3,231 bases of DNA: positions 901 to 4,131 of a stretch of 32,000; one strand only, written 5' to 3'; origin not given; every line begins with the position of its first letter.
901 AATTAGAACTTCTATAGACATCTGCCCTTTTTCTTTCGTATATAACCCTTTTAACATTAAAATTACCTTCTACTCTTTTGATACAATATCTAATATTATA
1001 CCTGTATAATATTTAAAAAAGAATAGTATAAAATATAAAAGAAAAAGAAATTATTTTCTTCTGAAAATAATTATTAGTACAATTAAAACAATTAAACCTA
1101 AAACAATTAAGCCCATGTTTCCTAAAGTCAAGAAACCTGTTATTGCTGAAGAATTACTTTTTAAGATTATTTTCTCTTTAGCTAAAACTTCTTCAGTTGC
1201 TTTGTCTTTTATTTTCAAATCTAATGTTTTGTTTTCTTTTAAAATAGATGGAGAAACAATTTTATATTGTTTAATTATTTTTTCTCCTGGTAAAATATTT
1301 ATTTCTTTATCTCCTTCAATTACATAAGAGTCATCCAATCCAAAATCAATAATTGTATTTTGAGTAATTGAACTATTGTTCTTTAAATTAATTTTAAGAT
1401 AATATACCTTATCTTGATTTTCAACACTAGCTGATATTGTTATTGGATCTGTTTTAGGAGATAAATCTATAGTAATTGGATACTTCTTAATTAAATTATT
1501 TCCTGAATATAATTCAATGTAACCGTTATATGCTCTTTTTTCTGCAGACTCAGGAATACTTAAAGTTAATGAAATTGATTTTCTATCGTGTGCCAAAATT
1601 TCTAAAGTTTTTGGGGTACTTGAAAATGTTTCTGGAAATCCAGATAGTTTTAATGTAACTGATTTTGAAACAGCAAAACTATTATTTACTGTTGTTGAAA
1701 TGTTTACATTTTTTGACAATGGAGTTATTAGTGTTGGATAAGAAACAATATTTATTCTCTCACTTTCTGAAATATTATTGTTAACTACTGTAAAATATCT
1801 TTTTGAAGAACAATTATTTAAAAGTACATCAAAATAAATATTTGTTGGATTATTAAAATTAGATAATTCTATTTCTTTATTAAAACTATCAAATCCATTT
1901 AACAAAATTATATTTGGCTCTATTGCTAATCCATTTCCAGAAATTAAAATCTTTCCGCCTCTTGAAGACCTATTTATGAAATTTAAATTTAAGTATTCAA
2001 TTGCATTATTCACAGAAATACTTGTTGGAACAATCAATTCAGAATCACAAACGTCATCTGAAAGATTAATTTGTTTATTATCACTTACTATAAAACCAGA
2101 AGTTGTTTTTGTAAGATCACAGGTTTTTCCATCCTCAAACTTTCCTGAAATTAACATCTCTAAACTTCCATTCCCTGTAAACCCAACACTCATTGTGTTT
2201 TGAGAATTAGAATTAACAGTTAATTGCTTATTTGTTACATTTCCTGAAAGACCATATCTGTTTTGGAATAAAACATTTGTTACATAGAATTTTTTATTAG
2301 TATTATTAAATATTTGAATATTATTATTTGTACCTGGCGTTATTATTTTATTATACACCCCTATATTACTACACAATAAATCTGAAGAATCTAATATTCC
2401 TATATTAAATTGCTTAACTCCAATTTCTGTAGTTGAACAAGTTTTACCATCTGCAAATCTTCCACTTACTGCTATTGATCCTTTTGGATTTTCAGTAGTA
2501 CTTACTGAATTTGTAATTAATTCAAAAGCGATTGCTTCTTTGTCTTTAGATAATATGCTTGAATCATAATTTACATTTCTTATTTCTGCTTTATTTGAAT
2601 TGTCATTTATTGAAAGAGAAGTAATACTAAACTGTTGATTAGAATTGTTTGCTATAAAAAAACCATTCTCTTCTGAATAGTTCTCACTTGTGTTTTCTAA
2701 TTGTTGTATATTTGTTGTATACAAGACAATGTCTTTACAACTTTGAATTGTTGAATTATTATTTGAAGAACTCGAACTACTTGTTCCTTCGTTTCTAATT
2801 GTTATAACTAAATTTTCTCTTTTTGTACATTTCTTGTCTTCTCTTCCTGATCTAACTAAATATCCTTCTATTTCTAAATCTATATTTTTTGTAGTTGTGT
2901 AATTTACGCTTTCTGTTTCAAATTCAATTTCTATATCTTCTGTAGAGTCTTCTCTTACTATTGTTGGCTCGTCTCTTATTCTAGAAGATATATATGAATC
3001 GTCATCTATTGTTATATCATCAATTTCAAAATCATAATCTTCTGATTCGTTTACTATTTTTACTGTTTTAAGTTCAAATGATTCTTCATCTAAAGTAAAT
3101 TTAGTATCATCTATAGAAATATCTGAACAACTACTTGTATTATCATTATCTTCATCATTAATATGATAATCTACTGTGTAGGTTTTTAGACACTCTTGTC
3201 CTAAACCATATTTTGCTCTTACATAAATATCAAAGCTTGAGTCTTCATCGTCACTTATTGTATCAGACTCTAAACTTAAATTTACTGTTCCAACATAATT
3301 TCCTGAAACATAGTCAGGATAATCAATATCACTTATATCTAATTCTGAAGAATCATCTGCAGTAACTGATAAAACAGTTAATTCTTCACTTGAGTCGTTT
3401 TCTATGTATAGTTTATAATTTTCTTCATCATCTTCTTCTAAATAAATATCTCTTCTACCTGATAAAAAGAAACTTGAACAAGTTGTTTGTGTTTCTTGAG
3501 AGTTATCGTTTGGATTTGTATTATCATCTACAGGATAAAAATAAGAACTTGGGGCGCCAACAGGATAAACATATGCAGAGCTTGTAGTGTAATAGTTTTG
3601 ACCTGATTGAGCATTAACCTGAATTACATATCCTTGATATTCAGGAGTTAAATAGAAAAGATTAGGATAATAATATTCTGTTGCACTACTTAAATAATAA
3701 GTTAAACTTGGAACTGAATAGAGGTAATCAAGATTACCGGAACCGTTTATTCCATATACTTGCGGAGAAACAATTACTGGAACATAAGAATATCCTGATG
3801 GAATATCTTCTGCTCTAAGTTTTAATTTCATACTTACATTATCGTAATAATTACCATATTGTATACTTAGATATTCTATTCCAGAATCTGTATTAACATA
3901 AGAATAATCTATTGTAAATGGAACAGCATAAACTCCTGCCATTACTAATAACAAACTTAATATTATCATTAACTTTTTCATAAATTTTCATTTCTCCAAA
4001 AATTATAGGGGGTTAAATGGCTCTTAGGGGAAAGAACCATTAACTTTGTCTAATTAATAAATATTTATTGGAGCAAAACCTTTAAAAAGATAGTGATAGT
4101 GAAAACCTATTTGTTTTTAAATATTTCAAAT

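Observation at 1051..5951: Minimal archaeosortase-family enzyme next to a giant surface protein with a non-canonical TGF + TM + RRK C-terminal signal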

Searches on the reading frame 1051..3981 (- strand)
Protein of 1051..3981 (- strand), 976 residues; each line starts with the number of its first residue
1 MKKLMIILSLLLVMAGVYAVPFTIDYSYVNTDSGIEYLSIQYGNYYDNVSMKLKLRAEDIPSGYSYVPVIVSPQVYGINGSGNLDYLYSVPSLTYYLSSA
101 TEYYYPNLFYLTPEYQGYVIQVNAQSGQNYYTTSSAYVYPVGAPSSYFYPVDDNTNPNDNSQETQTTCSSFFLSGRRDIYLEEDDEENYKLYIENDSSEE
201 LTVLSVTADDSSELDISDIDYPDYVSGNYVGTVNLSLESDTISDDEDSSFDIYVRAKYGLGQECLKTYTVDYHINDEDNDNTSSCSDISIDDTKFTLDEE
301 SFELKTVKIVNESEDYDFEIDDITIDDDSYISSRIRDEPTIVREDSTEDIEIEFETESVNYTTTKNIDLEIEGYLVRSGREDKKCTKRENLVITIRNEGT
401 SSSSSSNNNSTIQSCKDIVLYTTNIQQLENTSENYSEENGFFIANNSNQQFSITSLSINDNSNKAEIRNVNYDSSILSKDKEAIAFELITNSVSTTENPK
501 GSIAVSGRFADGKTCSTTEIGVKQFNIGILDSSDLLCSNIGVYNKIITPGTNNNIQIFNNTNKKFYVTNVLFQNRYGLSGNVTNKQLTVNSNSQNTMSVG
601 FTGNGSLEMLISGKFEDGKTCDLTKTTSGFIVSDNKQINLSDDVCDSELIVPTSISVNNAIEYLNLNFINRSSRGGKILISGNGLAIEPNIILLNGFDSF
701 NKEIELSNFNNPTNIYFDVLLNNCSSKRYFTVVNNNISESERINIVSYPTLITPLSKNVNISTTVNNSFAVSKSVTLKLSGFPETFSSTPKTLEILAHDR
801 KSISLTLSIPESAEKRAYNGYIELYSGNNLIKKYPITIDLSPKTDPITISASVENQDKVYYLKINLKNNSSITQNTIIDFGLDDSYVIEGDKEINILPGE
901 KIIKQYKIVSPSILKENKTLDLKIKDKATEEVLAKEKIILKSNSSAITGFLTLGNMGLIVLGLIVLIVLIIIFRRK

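Call 3: search_protein_families(library=ncbifam, proteins=[window:1051-3981:-], max_evalue=1)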
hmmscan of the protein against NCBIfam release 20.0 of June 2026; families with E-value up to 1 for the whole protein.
window:1051-3981:- (976 aa): 0 families

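Call 4: search_protein_families(library=pfam, proteins=[window:1051-3981:-], max_evalue=1)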
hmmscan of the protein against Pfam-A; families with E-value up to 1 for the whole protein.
window:1051-3981:- (976 aa): 1 family
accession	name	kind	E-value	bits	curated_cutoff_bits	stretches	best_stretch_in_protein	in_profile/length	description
PF22067.2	Cep192_D3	-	0.0054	17.3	27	1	750-813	10-73/99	Cep192 domain 3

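Call 8: find_homologous_proteins(query=window:1051-3981:-, max_evalue=0.001)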
Query window:1051-3981:- (976 aa): 18 proteins with E <= 0.001 among 8000 candidates.
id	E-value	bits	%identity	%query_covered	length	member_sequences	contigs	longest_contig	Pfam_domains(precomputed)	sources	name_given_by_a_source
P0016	0.0e+0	2058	97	100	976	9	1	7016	-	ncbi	-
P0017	0.0e+0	1605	75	97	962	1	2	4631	-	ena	-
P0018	0.0e+0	1524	70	100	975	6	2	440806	-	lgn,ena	-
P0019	0.0e+0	1375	64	100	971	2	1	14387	-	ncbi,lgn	-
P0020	0.0e+0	1342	62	98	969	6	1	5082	-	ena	-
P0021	0.0e+0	1241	58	99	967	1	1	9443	-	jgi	-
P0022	0.0e+0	1099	54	100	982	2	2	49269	-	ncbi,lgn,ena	ncbi:MAG: hypothetical protein WCX82_03015 [archaeon]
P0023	0.0e+0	1028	52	100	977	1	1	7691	-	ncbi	-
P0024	1.1e-297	1008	50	100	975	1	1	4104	-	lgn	-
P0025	9.8e-294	995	49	100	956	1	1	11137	PF08000.18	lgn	-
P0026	6.1e-283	959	50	100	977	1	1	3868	-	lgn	-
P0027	1.8e-238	812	49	54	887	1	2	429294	-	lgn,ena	-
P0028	1.2e-236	806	47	54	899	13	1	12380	-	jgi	jgi:hypothetical protein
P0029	2.3e-232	792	48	64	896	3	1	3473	-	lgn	-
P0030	8.0e-231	787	46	65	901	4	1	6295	PF11614.15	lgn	-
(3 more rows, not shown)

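Call 70: predict_structure(alignment_id=A3)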
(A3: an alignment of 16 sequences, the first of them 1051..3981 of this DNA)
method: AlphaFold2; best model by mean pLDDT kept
length: 976 residues; sequences in the alignment: 16
mean_pLDDT: 74.8   pTM: 0.28
mean pLDDT of the five models: 74.8, 72.6, 72.6, 69.0, 68.3
residues with pLDDT >= 90: 148; 70-90: 531; 50-70: 184; < 50: 113
segments of 3 or more residues with pLDDT < 50: 1-6, 8-21, 24-42, 60-64, 142-164, 279-281, 399-412, 636-643, 737-741, 946-956
pLDDT, mean of each block of 10 residues (from residue 1): 46 37 46 34 58 59 55 68 61 56 63 66 62 60 37 29 52 75 76 71 84 77 67 77 72 84 83 68 70 88 91 85 85 90 90 87 81 79 80 73 31 73 85 89 86 89 85 87 91 79 89 83 85 71 81 86 87 74 85 86 80 85 78 53 64 73 81 75 75 74 76 82 78 64 78 84 81 87 89 83 91 85 85 88 70 84 88 85 86 85 90 83 86 88 56 51 78 60
secondary structure, 60 per line:
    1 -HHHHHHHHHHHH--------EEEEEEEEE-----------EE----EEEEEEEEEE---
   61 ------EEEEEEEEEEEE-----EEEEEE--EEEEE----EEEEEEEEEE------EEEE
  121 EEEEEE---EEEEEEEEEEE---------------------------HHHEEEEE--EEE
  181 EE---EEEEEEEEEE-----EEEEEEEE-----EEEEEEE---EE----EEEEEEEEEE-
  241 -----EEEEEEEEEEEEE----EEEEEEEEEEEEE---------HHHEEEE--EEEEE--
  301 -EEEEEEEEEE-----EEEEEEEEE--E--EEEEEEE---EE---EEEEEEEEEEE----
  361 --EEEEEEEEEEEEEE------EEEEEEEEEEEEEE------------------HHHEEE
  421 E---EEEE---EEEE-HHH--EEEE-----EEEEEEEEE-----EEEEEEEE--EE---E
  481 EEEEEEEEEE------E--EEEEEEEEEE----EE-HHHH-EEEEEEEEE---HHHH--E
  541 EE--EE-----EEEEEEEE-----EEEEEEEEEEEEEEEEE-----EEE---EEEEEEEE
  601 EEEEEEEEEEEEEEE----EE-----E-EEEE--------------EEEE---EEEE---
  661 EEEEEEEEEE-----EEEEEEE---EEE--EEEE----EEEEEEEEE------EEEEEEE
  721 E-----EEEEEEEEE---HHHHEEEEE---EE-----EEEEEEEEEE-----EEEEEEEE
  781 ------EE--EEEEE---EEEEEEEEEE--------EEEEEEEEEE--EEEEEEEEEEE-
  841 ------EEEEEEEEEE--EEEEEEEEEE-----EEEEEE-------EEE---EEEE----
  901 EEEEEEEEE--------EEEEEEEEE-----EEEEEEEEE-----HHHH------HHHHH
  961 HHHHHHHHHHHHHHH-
elements in order (helices of 4 or more, strands of 3 or more residues): H2-13 E22-30 E48-57 E67-78 E84-89 E92-96 E101-110 E117-126 E130-140 E171-175 E178-182 E186-195 E201-208 E214-220 E230-239 E246-258 E263-275 E288-291 E294-298 E302-311 E317-325 E331-337 E346-356 E363-376 E383-396 E418-421 E425-428 E432-435 E442-445 E451-459 E465-472 E480-490 E500-509 H517-520 E522-530 H534-537 E540-542 E552-559 E565-581 E587-589 E593-615 E629-632 E647-650 E654-657 E661-670 E676-682 E686-688 E691-694 E699-707 E714-721 E727-735 H739-742 E743-747 E758-767 E773-780 E791-795 E799-808 E817-826 E829-839 E847-856 E859-868 E874-879 E887-889 E893-896 E901-909 E918-926 E932-940 H946-949 H956-975

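Call 72: fold_search(model_id=the predicted structure, library=pdb)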
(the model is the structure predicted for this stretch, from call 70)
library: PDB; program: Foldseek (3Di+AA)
matches with E <= 10: 1899; with E <= 0.001: 279
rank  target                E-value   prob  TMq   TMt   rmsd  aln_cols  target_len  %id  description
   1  9ijj_h                1.4e-27  1.00  0.13  0.10  46.0      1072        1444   10  In situ structure of the central apparatus in mouse sperm axoneme. (released 2025-06-04)
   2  7som_D                9.8e-25  1.00  0.12  0.09  45.2      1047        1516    8  Ciliary C2 central pair apparatus isolated from Chlamydomonas reinhardtii (released 2022-04-13)
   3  9ijj_O                3.4e-24  1.00  0.14  0.11  93.4      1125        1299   10  In situ structure of the central apparatus in mouse sperm axoneme. (released 2025-06-04)
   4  7sqc_O0               7.3e-24  1.00  0.12  0.11  74.9      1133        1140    9  Ciliary C1 central pair apparatus isolated from Chlamydomonas reinhardtii (released 2022-04-13)
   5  9ijj_4I               3.2e-23  1.00  0.12  0.05  84.5      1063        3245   10  In situ structure of the central apparatus in mouse sperm axoneme. (released 2025-06-04)
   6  9ijj_C                4.6e-22  1.00  0.13  0.13  55.1       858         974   11  In situ structure of the central apparatus in mouse sperm axoneme. (released 2025-06-04)
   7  9ijj_4H               1.1e-21  1.00  0.14  0.07  30.7      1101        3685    9  In situ structure of the central apparatus in mouse sperm axoneme. (released 2025-06-04)
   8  9ijj_4G               7.4e-21  1.00  0.14  0.06  30.9      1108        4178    8  In situ structure of the central apparatus in mouse sperm axoneme. (released 2025-06-04)
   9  9ijj_4J               1.2e-19  1.00  0.15  0.19  60.8       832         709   11  In situ structure of the central apparatus in mouse sperm axoneme. (released 2025-06-04)
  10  9ijj_4A               2.0e-19  1.00  0.12  0.06  58.1      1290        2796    8  In situ structure of the central apparatus in mouse sperm axoneme. (released 2025-06-04)
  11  7sqc_2B               8.8e-19  1.00  0.10  0.12  59.6       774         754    9  Ciliary C1 central pair apparatus isolated from Chlamydomonas reinhardtii (released 2022-04-13)
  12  7sqc_2A               2.7e-18  1.00  0.09  0.11  61.3       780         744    9  Ciliary C1 central pair apparatus isolated from Chlamydomonas reinhardtii (released 2022-04-13)
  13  6tav_C                2.2e-15  1.00  0.12  0.10  39.5       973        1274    9  Crystal structure of endopeptidase-induced alpha2-macroglobulin (released 2021-05-12)
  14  7s64_A                3.7e-14  1.00  0.12  0.09  39.9       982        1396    9  Intermediate-form oocyte/egg Alpha-2-Macroglobulin (A2Moo) tetramer (released 2022-01-05)
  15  9u5z_E                5.0e-14  1.00  0.13  0.09  31.7      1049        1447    9  C3 convertases zymogen C4b2 in activation state (released 2026-01-14)
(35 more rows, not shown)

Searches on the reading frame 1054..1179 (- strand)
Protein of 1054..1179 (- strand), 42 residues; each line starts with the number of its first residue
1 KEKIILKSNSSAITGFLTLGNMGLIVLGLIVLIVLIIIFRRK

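Call 11: search_protein_families(library=ncbifam, proteins=[window:1054-1179:-], max_evalue=10)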
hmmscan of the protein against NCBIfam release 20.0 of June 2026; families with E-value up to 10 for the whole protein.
seq(42 aa): 3 families
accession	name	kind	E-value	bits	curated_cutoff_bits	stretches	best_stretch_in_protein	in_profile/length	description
TIGR01167.1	LPXTG_anchor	domain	0.84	10.4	15.9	1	20-42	9-31/34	LPXTG cell wall anchor domain-containing protein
NF033506.0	PACE-CTERM-PROT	exception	2.3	6.8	110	1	7-38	586-619/627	putative S-layer protein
NF045529.2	Heimdall-CTERM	domain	5.1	7.7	24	1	25-42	7-24/26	Heimdall-CTERM domain-containing surface protein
